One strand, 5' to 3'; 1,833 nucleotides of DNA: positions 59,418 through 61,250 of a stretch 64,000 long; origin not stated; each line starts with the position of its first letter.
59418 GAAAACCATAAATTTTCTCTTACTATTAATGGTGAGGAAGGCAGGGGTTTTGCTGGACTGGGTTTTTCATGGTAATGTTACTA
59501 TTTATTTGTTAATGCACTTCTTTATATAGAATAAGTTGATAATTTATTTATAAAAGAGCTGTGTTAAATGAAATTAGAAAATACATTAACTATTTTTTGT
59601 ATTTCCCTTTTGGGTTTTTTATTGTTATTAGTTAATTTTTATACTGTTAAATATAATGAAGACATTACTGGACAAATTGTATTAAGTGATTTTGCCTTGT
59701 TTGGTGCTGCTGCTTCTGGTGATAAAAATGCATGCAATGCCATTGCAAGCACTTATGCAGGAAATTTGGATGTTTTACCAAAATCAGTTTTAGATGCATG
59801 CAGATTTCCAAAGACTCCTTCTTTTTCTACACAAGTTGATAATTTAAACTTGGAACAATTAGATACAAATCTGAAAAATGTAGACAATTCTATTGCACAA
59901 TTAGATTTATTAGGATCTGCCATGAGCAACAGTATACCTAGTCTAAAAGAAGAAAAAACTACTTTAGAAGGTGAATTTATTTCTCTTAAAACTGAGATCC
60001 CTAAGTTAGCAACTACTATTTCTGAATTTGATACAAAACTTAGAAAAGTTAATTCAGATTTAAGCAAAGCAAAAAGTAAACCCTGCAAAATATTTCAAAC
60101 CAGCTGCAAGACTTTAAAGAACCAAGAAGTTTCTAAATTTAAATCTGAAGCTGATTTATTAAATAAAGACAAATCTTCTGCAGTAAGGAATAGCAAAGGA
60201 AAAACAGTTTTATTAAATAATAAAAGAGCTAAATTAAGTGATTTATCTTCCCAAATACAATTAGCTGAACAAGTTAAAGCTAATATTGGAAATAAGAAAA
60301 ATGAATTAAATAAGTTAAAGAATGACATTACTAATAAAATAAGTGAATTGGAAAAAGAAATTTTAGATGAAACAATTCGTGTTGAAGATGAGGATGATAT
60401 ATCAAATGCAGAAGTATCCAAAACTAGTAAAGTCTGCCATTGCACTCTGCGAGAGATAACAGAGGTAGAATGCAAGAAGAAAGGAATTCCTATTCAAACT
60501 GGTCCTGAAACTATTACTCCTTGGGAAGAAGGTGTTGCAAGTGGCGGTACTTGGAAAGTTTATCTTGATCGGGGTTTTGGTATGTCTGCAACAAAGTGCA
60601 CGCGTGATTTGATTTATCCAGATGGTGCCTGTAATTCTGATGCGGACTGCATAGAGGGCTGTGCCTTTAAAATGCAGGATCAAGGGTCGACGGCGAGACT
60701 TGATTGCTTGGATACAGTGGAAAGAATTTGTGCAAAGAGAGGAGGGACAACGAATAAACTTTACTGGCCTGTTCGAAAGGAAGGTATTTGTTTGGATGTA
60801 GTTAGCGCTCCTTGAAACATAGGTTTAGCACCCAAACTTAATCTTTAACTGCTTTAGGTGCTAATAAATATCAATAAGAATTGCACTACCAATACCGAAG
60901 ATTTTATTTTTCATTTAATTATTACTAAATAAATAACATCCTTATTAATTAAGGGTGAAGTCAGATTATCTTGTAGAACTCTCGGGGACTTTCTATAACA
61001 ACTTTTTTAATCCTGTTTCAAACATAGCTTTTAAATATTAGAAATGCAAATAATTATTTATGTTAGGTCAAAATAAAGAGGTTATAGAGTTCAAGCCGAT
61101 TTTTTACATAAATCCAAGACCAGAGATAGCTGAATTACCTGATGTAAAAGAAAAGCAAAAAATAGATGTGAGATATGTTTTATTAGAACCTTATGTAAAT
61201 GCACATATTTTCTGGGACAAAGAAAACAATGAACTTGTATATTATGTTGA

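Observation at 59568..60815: Signal-anchored coiled-coil protein with a compositionally foreign Cys-rich C-terminal domain between pilins and the assembly ATPase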

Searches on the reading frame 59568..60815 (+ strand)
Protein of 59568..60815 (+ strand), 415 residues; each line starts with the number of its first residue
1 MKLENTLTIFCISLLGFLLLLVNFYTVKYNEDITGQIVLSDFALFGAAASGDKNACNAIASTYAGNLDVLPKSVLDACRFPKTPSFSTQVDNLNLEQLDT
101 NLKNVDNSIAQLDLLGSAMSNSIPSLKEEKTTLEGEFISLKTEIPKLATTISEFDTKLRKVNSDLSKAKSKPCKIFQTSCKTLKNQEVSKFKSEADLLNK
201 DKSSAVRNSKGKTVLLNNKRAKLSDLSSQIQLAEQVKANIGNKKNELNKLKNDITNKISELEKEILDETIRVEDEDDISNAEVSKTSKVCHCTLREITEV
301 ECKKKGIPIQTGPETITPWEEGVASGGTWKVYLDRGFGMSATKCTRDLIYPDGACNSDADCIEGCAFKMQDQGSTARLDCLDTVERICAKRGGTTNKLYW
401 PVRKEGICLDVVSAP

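Call 9: search_protein_families(library=pfam, proteins=[window:59568-60815:+], max_evalue=0.1)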
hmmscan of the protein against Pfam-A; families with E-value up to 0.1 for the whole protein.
window:59568-60815:+ (415 aa): 1 family
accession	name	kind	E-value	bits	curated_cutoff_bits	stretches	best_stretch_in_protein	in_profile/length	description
PF24319.2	DUF7491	-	0.012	16.2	30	0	133-184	5-55/90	Coiled-coil region of unknown function (DUF7491)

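Call 16: find_encoding_contigs(protein=window:59568-60812:+, flank=10000, max_places=6)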
Protein window:59568-60812:+ (415 aa): 1 contig read that carries it; 1 place shown.
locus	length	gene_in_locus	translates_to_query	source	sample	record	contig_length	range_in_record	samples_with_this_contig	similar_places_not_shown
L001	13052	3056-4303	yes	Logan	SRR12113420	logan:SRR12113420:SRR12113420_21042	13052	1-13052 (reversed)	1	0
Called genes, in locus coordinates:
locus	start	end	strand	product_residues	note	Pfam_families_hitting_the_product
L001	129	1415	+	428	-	PF13173:AAA_14, PF13635:DUF4143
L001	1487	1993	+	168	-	-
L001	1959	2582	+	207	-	-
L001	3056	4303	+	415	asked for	-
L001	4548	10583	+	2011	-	PF14890:Intein_splicing, PF14528:LAGLIDADG_3, PF00437:T2SSE (weak), PF14890:Intein_splicing, PF14528:LAGLIDADG_3, PF00437:T2SSE (weak), PF14890:Intein_splicing, PF14528:LAGLIDADG_3, +2 more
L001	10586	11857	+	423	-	PF00482:T2SSF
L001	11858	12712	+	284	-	PF00482:T2SSF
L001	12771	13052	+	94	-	?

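Call 18: search_protein_representatives(protein=window:59568-60812:+)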
Query: 415 residues. Proteins with E-value up to 0.001 (for the whole library): 4; up to 1e-10: 2; up to 1e-30: 1. The best 4 are listed.
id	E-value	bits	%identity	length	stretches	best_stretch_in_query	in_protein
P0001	2.6e-99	349.5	99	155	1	261-415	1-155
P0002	3.6e-11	59.3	30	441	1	1-261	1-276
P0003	3.0e-04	36.6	29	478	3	85-163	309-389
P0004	5.4e-04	35.7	32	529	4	325-402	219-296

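Call 20: find_encoding_contigs(protein=P0002, flank=10000, max_places=6)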
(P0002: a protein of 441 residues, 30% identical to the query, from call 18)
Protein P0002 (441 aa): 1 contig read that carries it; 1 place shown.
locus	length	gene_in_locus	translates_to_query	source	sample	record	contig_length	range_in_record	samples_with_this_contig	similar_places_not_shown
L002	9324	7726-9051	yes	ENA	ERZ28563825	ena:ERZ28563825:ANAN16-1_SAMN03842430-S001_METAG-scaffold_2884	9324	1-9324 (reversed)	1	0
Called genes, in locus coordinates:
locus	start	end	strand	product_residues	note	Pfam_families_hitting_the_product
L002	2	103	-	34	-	?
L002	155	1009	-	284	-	PF00482:T2SSF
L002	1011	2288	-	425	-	PF00482:T2SSF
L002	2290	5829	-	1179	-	PF14890:Intein_splicing, PF14528:LAGLIDADG_3, PF00437:T2SSE, PF14890:Intein_splicing, PF14528:LAGLIDADG_3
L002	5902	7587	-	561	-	-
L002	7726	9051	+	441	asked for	-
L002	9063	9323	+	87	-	?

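Call 39: search_protein_families(library=ncbifam, proteins=[window:59568-60812:+], max_evalue=0.1)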
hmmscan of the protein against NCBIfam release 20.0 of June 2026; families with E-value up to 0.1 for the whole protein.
window:59568-60812:+ (415 aa): 7 families
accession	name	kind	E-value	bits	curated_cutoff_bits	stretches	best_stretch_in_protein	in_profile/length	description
TIGR02168.1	SMC_prok_B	equivalog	0.00025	18.9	567.35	1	95-277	241-421/1181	chromosome segregation protein SMC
TIGR02169.1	SMC_prok_A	equivalog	0.00064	17.5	729.4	1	91-280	314-504/1165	chromosome segregation protein SMC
TIGR04523.1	Mplasa_alph_rch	subfamily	0.0012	16.9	270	1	94-274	483-661/745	helix-rich protein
NF045487.1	ASRP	equivalog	0.0056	15.3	300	1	93-301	218-428/593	archaea-specific SMC-related protein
NF049871.2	cytotoxin_MakA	exception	0.008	15.2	320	1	96-168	119-191/354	alpha-pore-forming cytotoxin MakA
NF051443.1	NheC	equivalog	0.046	13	420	1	82-266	142-325/352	non-hemolytic enterotoxin subunit C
NF045780.1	TrlF_fam_ATP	equivalog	0.051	12.3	350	1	97-278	467-723/944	TrlF family AAA-like ATPase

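Call 47: predict_structure(alignment_id=A3)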
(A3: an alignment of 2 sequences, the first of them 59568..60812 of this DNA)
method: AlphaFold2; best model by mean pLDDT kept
length: 415 residues; sequences in the alignment: 2
mean_pLDDT: 61.1   pTM: 0.46
mean pLDDT of the five models: 61.1, 61.0, 59.8, 57.0, 55.7
residues with pLDDT >= 90: 78; 70-90: 125; 50-70: 43; < 50: 169
segments of 3 or more residues with pLDDT < 50: 18-40, 275-415
pLDDT, mean of each block of 10 residues (from residue 1): 53 53 32 35 66 77 70 81 60 79 81 80 86 94 95 97 93 74 89 96 96 94 88 86 89 86 75 49 28 31 37 28 26 24 23 28 26 28 34 29 27 26
secondary structure, 60 per line:
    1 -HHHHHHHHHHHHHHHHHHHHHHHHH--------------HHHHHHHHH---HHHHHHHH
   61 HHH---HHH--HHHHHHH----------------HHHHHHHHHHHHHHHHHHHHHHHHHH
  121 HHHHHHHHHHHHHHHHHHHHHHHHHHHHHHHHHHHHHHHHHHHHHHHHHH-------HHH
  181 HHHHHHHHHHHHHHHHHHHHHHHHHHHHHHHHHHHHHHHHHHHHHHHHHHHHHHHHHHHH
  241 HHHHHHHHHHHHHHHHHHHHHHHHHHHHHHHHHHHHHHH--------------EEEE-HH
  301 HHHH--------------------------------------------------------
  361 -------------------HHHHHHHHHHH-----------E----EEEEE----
elements in order: H2-26 H41-49 H53-63 H72-78 H95-170 H178-279 E294-297 H299-304 H380-390 E407-411

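Call 49: fold_search(model_id=the predicted structure, library=pdb)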
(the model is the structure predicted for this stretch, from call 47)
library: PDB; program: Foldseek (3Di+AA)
matches with E <= 10: 1038; with E <= 0.001: 0
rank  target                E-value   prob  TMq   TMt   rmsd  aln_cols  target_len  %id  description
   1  6r1j_D                2.7e-03  0.99  0.21  0.31  11.5       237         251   13  Structure of the soluble AhlC triple head mutant of the tripartite alpha-pore forming toxin, AHL, from Aeromonas hydro (released 2019-07-10)
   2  7p3r_A                3.6e-03  1.00  0.35  0.44  20.1       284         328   12  Helical structure of the toxin MakA from Vibrio cholera (released 2022-02-23)
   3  6r1j_J                3.9e-03  1.00  0.36  0.54   7.3       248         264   12  Structure of the soluble AhlC triple head mutant of the tripartite alpha-pore forming toxin, AHL, from Aeromonas hydro (released 2019-07-10)
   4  6h2e_Q                4.8e-03  1.00  0.30  0.44  10.4       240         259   12  Structure of the soluble AhlC of the tripartite alpha-pore forming toxin, AHL, from Aeromonas hydrophila. (released 2019-07-10)
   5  6h2e_P                8.5e-03  0.97  0.21  0.30  11.4       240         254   12  Structure of the soluble AhlC of the tripartite alpha-pore forming toxin, AHL, from Aeromonas hydrophila. (released 2019-07-10)
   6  8i21_B                9.0e-03  1.00  0.26  0.37  25.8       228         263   14  Cryo-EM structure of 6-subunit Smc5/6 arm region (released 2024-06-26)
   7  6h2f_F                9.0e-03  0.97  0.21  0.25  13.3       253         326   12  Structure of the pre-pore AhlB of the tripartite alpha-pore forming toxin, AHL, from Aeromonas hydrophila. (released 2019-07-10)
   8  4k1p_B                9.5e-03  1.00  0.27  0.31  24.5       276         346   11  Structure of the NheA component of the Nhe toxin from Bacillus cereus (released 2013-09-18)
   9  6gy6_A                1.1e-02  1.00  0.29  0.32  15.8       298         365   14  XaxAB pore complex from Xenorhabdus nematophila (released 2018-07-25)
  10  8cq2_A                1.2e-02  0.97  0.22  0.06  26.2       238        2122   12  Photorhabdus luminescens TcdA1 prepore-to-pore intermediate, C16S, C20S, C870S, T1279C mutant (released 2024-03-13)
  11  5xg2                  1.2e-02  0.94  0.18  0.30  24.3       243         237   15  Crystal structure of a coiled-coil segment (residues 345-468 and 694-814) of Pyrococcus yayanosii Smc (released 2017-06-07)
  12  5y06                  1.3e-02  1.00  0.27  0.43   6.4       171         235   10  Structural characterization of msmeg_4306 from Mycobacterium smegmatis (released 2018-05-02)
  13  4k1p_G                1.4e-02  1.00  0.26  0.33  25.5       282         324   12  Structure of the NheA component of the Nhe toxin from Bacillus cereus (released 2013-09-18)
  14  4k1p_H                1.4e-02  1.00  0.23  0.28  25.4       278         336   12  Structure of the NheA component of the Nhe toxin from Bacillus cereus (released 2013-09-18)
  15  5nnv_D                1.4e-02  0.89  0.18  0.28  26.5       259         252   15  Structure of a Bacillus subtilis Smc coiled coil middle fragment (released 2017-06-21)
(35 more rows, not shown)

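Call 58: search_protein_families(library=pfam, proteins=[P0004], max_evalue=0.01)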
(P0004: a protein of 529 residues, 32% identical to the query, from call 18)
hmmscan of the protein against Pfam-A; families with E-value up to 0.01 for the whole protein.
P0004 (529 aa): 9 families
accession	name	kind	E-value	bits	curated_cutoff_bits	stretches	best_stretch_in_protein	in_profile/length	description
PF18962.6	Por_Secre_tail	-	1.7e-09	38.3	27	1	457-519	1-68/75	Secretion system C-terminal sorting domain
PF13517.12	FG-GAP_3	-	1.3e-07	32.5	26.9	3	193-274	1-60/61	FG-GAP-like repeat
PF00404.24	Dockerin_1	-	9.8e-06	26.1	22.9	0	121-135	36-50/57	Dockerin type I domain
PF20615.3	DUF6802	-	1.3e-05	25.6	27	0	250-286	22-57/102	Family of unknown function (DUF6802)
PF01839.29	FG-GAP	-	3.4e-05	24.1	22.1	0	261-274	6-19/37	FG-GAP repeat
PF23743.1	Beta-prop_BBS7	-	3.8e-05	23.6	27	0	307-365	206-258/299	BBS7 beta-propeller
PF01195.25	Pept_tRNA_hydro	-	0.0014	18.9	27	0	276-319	107-151/183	Peptidyl-tRNA hydrolase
PF12256.14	TcdB_toxin_midN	-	0.0017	18.1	24.8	0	258-290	28-58/181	Insecticide toxin TcdB middle/N-terminal region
PF13202.12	EF-hand_5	-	0.0033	17.3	25.9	0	120-130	7-17/25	EF hand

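Call 65: find_related_loci(query=window:59568-60812:+, collection=viral_contigs, flank=8000)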
Query window:59568-60812:+ (415 aa) in viral_contigs; peptide patterns used: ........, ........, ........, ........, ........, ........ (x = any residue, [..] = any of these).
12 stretches matched a pattern, but none encodes a relative of the query by tblastn (E <= 1e-3).

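Call 75: search_protein_families(library=phrogs, proteins=[window:59568-60812:+], max_evalue=0.1)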
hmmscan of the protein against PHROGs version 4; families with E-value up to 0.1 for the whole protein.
window:59568-60812:+ (415 aa): 6 families
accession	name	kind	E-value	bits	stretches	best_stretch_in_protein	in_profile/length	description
phrog_77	-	DNA, RNA and nucleotide metabolism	0.00019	21.1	1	96-308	529-802/967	SbcC-like subunit of palindrome specific endonuclease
phrog_1219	-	tail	0.0037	18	1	93-168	68-143/233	tail needle protein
phrog_339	-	tail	0.01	15.1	1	99-265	604-753/1123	tail length tape measure protein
phrog_11187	-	transcription regulation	0.012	16.4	1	152-187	6-41/63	transcriptional regulator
phrog_4896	-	other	0.069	13.6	0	101-165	214-278/291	glycerophosphoryl diester phosphodiesterase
phrog_17169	-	unknown function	0.074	14.2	0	129-170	55-96/107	-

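Call 89: list_cluster_members(proteins=[window:59568-60812:+, P0002, P0006])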
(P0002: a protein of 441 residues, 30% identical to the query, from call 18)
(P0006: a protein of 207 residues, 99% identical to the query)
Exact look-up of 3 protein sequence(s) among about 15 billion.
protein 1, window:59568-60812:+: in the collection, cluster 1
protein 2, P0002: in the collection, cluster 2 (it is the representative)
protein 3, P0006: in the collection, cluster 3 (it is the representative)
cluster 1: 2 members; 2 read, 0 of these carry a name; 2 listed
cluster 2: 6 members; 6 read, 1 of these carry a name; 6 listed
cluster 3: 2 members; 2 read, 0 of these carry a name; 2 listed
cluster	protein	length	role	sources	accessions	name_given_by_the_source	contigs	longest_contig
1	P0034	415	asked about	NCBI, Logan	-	-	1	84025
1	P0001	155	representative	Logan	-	-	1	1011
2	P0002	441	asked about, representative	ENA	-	-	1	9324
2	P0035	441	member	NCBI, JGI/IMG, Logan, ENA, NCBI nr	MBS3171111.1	hypothetical protein J4449_00715 [Candidatus Woesearchaeota archaeon] | hypothetical protein [Candidatus Woesearchaeota archaeon]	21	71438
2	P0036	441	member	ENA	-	-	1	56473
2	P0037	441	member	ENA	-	-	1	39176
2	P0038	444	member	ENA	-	-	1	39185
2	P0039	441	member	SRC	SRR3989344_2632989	-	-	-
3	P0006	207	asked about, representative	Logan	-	-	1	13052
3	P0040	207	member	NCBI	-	-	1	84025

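Call 94: fold_search(model_id=the predicted structure, library=viral)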
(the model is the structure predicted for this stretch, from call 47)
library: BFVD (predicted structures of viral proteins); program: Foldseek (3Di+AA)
matches with E <= 10: 864; with E <= 0.001: 4
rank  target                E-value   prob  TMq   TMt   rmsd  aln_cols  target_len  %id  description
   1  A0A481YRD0            1.3e-04  0.99  0.20  0.13  31.9       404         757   11  non-specific serine/threonine protein kinase [Marseillevirus LCMAC101]
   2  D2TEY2                6.0e-04  0.57  0.11  0.04  49.9       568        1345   12  (no name in the UniProt tables at hand)
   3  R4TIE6                7.3e-04  1.00  0.38  0.64  10.9       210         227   12  (no name in the UniProt tables at hand)
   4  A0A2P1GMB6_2          9.0e-04  0.99  0.24  0.09  41.4       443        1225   12  RNA-dependent RNA polymerase [Guangdong catfish astro-like virus]
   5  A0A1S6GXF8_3          1.3e-03  0.96  0.22  0.08  28.6       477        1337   12  Replicase polyprotein 1ab [yellow head virus type 8]
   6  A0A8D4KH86            1.4e-03  0.97  0.22  0.22  33.5       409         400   12  (no name in the UniProt tables at hand)
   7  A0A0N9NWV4            1.4e-03  0.69  0.15  0.07  40.7       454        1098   12  (no name in the UniProt tables at hand)
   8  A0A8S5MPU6            1.5e-03  0.90  0.19  0.18  30.4       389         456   14  Spore cortex-lytic enzyme [Podoviridae sp. ctoqT5]
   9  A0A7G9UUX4            1.6e-03  0.99  0.20  0.09  25.0       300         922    9  (no name in the UniProt tables at hand)
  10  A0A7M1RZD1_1          2.2e-03  0.95  0.18  0.07  37.5       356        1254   14  Uncharacterized protein [uncultured phage cr127_1]
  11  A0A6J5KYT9            2.3e-03  0.99  0.26  0.27  40.3       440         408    9  Uncharacterized protein [uncultured Caudovirales phage]
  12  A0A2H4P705            3.1e-03  1.00  0.31  0.18  33.7       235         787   14  GDSL-like lipase [Pseudomonas phage nickie]
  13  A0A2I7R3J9            4.2e-03  1.00  0.21  0.15  17.0       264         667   13  (no name in the UniProt tables at hand)
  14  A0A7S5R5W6            4.7e-03  0.89  0.16  0.08  23.4       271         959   14  (no name in the UniProt tables at hand)
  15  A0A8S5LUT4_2          5.0e-03  0.98  0.21  0.13  28.0       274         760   16  Tail protein [Siphoviridae sp. ctMsr1]
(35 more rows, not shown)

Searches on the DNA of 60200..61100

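Call 14: search_rna_families(source=window, start=60200, end=61100, threshold=evalue, max_evalue=10)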
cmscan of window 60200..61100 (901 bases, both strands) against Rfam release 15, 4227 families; matches with E-value up to 10: 6.
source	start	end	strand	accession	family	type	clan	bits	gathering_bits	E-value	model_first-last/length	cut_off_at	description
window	60788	60862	-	RF02714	snopsi28S-3378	Gene; snRNA; snoRNA; HACA-box;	-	22.3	136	0.14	1-145/145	no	Small nucleolar RNA psi28S-3378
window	60887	60966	+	RF02846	Ref84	Gene; antisense;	-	22.2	52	3.4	1-87/87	no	Enterococcus sRNA 84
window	60784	60906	-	RF02312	TtnuHACA5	Gene; snRNA; snoRNA; HACA-box;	-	19.2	100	0.89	1-132/132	no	Tetrahymena snoRNA TtnuHACA5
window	60985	61097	-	RF03621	MIR4245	Gene; miRNA;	-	17.5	74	4.5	1-128/128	no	MIR4245 microRNA precursor family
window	60747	60789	-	RF02359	MS2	Cis-reg;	-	13.3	40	3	1-36/36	no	Bacteriophage MS2 operator hairpin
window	60444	60548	+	RF02175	SMAD5-AS1_3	Gene; lncRNA;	-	11.9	60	6.2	1-125/125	no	SMAD5 antisense RNA 1 conserved region 3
